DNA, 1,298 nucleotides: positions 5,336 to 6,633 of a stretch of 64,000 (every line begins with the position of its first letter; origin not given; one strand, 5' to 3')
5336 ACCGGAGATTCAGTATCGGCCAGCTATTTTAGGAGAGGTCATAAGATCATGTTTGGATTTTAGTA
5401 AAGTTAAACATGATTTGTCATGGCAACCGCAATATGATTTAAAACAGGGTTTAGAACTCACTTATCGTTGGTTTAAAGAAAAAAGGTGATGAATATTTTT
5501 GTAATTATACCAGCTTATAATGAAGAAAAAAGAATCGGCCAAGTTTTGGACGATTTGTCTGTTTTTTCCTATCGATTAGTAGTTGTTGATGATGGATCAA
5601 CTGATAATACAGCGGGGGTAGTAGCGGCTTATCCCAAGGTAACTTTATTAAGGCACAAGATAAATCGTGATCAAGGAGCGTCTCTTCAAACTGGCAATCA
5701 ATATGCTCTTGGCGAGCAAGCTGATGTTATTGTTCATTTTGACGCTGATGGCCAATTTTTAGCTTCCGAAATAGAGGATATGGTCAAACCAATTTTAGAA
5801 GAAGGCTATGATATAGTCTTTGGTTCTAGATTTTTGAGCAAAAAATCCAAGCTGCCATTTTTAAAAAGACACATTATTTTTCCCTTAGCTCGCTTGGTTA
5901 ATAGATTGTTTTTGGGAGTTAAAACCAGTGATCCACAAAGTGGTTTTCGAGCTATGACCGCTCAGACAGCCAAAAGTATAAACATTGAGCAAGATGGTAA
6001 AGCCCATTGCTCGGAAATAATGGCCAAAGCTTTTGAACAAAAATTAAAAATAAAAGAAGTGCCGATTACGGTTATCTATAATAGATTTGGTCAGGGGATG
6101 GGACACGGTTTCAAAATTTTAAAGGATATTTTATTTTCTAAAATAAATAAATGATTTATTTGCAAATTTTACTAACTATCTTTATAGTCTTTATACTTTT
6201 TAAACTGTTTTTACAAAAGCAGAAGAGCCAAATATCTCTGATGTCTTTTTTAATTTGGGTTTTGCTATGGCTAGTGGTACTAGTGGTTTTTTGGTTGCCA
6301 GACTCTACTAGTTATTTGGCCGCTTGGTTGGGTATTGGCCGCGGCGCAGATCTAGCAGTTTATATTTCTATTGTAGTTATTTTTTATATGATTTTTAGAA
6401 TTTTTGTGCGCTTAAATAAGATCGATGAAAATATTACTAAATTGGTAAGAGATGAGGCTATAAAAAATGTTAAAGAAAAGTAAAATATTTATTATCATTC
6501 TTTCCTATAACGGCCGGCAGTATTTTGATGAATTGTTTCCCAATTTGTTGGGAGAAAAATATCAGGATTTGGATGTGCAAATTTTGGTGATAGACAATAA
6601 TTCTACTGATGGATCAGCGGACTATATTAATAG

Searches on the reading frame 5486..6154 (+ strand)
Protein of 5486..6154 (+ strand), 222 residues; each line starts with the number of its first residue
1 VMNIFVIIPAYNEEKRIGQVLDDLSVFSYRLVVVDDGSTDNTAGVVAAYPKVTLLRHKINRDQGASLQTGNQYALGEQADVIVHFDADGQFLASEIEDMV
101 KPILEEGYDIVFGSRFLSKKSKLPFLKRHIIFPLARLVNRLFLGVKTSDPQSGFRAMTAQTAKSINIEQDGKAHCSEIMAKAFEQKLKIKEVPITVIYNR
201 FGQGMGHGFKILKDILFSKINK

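Call 91: search_protein_families(library=pfam, proteins=[window:5486-6154:+], max_evalue=0.001)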
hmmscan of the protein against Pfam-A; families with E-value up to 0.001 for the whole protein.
window:5486-6154:+ (222 aa): 4 families
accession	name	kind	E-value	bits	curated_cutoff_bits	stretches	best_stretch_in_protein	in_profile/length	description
PF00535.33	Glycos_transf_2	-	8.8e-28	97.8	23.3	1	6-156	2-158/168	Glycosyl transferase family 2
PF13704.12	Glyco_tranf_2_4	-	3.4e-06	27.9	27.5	1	12-89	2-82/98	Glycosyl transferase family 2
PF13641.12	Glyco_tranf_2_3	-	9.4e-05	23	27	1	4-123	3-131/230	Glycosyltransferase like family 2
PF10111.15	Glyco_tranf_2_2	-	0.00019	21.5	27.3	1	6-101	2-104/276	Glycosyltransferase like family 2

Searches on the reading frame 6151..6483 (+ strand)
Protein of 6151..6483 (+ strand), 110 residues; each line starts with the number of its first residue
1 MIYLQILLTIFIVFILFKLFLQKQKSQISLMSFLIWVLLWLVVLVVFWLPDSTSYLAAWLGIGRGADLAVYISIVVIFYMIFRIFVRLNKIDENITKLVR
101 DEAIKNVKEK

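Call 91: search_protein_families(library=pfam, proteins=[window:6151-6483:+], max_evalue=0.001)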
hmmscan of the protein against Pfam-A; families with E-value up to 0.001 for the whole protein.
window:6151-6483:+ (110 aa): 1 family
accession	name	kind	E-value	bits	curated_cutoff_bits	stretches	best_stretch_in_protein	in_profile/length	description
PF10066.14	DUF2304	-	1.2e-22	80.7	25.5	1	4-106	2-104/106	Uncharacterized conserved protein (DUF2304)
